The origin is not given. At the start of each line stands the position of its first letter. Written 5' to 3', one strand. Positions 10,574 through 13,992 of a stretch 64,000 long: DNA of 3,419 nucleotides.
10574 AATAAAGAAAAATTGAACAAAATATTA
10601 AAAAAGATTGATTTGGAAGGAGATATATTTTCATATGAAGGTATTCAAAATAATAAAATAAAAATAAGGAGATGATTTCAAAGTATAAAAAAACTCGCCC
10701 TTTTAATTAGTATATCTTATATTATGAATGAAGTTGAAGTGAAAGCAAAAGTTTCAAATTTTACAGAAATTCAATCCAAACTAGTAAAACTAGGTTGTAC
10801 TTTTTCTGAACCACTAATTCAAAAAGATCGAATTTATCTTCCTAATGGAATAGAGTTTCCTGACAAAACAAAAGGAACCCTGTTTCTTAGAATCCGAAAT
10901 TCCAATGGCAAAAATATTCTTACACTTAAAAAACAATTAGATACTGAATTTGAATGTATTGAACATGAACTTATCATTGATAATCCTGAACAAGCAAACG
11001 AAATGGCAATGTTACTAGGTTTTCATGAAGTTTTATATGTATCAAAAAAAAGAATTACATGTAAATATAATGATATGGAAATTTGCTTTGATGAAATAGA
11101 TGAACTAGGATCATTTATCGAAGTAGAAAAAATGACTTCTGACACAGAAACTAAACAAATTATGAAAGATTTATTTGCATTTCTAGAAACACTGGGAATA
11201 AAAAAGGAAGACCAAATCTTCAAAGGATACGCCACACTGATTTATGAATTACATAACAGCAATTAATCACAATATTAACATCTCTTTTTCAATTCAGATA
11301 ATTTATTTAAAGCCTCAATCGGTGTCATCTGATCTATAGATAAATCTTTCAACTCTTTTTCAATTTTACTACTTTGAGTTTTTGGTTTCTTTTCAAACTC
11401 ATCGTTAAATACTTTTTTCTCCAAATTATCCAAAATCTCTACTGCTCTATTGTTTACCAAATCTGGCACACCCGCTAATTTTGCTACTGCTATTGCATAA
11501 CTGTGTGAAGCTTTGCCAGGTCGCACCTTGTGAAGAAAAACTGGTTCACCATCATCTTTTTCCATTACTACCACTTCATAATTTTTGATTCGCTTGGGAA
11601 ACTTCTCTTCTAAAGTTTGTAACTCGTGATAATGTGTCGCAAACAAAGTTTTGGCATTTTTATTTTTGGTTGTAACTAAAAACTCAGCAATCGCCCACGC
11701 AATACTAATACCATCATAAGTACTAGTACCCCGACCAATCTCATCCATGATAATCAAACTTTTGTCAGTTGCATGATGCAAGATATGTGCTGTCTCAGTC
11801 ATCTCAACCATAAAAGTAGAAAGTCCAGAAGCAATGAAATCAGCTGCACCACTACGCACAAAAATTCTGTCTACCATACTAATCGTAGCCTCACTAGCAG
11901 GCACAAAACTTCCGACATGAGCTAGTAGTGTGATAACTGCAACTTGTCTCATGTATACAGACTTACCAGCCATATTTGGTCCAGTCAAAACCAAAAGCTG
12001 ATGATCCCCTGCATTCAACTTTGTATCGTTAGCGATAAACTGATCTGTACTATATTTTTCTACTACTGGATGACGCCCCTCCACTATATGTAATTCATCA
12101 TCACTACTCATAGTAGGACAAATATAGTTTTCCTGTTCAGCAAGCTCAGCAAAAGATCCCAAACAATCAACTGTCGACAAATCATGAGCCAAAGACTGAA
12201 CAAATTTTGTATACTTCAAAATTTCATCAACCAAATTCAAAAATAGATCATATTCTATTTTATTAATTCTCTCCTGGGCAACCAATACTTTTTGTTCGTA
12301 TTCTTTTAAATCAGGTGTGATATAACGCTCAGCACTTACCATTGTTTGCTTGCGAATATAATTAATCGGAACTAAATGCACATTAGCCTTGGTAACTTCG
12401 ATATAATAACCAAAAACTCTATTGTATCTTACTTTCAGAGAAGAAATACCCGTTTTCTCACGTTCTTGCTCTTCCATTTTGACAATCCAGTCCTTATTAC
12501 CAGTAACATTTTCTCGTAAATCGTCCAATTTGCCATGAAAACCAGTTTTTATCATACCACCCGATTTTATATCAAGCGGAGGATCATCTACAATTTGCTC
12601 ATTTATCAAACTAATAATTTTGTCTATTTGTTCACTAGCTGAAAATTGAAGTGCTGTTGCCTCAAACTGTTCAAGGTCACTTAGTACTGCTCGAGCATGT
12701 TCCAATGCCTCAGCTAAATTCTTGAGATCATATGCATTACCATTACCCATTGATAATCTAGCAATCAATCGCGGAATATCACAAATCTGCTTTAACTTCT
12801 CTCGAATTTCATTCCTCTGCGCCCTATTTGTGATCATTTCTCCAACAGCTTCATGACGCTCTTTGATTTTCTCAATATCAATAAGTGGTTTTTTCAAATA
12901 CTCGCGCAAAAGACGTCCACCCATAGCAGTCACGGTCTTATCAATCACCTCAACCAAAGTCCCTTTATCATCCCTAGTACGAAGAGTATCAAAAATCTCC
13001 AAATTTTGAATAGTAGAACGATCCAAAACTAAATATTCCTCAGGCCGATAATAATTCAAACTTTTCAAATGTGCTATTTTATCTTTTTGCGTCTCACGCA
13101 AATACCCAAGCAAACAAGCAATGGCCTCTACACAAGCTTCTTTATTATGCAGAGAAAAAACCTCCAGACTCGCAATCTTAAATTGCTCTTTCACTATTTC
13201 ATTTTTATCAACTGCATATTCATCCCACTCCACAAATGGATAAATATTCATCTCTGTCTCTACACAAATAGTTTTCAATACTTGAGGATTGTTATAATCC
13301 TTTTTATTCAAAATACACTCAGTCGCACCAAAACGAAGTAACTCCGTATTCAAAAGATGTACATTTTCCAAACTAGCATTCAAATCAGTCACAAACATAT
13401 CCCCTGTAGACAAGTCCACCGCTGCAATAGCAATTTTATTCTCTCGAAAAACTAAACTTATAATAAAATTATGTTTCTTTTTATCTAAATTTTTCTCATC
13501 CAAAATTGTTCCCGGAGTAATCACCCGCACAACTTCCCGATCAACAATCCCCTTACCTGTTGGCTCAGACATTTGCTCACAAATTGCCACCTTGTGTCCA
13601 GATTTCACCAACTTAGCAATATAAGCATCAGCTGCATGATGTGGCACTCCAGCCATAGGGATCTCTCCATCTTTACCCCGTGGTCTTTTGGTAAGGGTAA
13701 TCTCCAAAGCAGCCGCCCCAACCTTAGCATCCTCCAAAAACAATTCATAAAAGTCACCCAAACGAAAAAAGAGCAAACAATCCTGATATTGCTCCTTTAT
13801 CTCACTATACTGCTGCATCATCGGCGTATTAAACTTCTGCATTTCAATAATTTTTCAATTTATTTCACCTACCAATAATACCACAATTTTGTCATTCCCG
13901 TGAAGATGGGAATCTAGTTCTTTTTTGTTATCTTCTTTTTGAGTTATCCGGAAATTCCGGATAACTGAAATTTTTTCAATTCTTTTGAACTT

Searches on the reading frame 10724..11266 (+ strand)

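Call 88: search_protein_families(library=pfam, proteins=[window:10724-11266:+], max_evalue=0.0001)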
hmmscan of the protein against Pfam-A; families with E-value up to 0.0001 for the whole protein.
window:10724-11266:+ (180 aa): 1 family
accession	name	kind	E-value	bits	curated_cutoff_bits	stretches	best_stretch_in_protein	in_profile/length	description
PF01928.26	CYTH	-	5.6e-22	78.9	23.2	1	1-169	1-179/179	CYTH domain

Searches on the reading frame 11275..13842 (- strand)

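Call 88: search_protein_families(library=pfam, proteins=[window:11275-13842:-], max_evalue=0.0001)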
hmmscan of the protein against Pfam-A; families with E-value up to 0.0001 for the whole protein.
window:11275-13842:- (855 aa): 5 families
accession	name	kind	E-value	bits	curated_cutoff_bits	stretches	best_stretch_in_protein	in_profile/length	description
PF00488.27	MutS_V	-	8.1e-77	257.9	30.2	1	618-808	2-188/188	MutS domain V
PF05192.23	MutS_III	-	3.4e-50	171.5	34.1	1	276-565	1-194/194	MutS domain III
PF01624.25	MutS_I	-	5.4e-45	152.7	20.6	1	6-116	1-112/113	MutS domain I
PF05190.23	MutS_IV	-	1.4e-28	99.4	22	1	434-525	1-92/92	MutS family domain IV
PF05188.22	MutS_II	-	5.1e-20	72.7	25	1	125-259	1-132/133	MutS domain II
